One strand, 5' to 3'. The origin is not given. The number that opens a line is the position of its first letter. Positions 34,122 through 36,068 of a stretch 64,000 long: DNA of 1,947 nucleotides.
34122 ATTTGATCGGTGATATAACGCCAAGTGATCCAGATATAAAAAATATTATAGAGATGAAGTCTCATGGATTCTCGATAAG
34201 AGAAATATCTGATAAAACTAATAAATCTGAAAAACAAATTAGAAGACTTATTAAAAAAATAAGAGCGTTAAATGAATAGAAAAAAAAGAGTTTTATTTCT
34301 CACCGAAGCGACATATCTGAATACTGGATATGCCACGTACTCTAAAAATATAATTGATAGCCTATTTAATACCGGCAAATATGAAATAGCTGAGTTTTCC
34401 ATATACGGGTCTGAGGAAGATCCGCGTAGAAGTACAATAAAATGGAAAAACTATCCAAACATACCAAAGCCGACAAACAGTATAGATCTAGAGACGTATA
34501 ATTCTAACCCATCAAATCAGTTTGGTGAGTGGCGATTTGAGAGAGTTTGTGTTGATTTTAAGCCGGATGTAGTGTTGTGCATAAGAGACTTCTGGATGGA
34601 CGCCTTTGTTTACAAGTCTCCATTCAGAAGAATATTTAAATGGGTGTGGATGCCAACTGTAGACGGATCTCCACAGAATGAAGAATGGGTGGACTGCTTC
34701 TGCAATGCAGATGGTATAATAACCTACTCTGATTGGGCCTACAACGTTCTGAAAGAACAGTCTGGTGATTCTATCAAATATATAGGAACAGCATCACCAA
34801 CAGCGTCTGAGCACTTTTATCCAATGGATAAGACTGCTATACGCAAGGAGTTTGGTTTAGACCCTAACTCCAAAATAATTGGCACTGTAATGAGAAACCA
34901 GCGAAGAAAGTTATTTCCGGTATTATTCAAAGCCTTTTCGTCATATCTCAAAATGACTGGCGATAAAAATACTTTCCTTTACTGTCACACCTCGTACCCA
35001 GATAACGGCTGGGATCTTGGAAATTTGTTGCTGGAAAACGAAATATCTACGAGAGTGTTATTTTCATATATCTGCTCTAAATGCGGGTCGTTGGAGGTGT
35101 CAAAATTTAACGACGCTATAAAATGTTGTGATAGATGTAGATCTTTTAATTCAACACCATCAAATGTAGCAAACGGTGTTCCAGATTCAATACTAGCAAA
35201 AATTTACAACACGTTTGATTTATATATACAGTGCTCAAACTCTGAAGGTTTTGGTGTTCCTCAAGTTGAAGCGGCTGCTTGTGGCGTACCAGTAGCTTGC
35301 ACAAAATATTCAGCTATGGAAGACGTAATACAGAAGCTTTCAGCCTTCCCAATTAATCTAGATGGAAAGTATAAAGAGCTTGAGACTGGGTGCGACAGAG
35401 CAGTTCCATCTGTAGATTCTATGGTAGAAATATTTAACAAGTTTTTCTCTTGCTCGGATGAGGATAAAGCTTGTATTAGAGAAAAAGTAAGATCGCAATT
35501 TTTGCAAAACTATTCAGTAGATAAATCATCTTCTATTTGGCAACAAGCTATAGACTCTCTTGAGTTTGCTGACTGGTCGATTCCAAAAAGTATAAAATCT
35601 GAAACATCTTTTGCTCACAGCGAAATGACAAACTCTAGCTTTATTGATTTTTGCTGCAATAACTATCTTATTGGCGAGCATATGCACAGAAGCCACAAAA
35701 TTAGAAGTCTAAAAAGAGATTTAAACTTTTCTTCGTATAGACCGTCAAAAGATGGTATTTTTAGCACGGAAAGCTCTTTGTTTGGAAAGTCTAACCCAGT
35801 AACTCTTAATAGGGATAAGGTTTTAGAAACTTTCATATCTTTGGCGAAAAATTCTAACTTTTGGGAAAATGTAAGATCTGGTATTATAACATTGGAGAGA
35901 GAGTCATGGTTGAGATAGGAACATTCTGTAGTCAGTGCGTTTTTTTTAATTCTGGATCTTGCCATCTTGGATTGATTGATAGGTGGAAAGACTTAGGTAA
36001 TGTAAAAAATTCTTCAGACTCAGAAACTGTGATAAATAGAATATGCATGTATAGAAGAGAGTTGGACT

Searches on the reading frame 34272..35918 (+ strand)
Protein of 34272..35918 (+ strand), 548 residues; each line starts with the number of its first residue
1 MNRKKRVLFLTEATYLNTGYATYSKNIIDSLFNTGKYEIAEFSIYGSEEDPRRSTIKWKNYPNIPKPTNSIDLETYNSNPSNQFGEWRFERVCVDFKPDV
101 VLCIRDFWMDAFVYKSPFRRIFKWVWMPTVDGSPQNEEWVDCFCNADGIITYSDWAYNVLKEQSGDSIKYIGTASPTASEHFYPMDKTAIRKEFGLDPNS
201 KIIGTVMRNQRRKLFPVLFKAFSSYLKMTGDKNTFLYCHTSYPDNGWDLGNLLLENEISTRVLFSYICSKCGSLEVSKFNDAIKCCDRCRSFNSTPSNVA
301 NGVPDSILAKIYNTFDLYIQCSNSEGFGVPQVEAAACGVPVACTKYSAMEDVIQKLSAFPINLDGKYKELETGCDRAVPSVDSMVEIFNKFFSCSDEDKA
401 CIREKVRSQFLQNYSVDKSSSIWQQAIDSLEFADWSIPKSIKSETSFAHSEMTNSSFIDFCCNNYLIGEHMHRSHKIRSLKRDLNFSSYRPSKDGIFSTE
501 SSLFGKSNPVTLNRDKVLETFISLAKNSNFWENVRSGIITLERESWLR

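Call 96: search_protein_families(library=phrogs, proteins=[window:34272-35918:+], max_evalue=0.00001)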
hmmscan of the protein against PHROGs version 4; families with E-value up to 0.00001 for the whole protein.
window:34272-35918:+ (548 aa): 2 families
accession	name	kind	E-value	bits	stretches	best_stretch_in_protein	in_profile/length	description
phrog_2170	-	moron, auxiliary metabolic gene and host takeover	3.9e-28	99.6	1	5-427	3-369/374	glycosyltransferase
phrog_4356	-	moron, auxiliary metabolic gene and host takeover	7.6e-11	42.8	1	303-424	182-303/307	glycosyltransferase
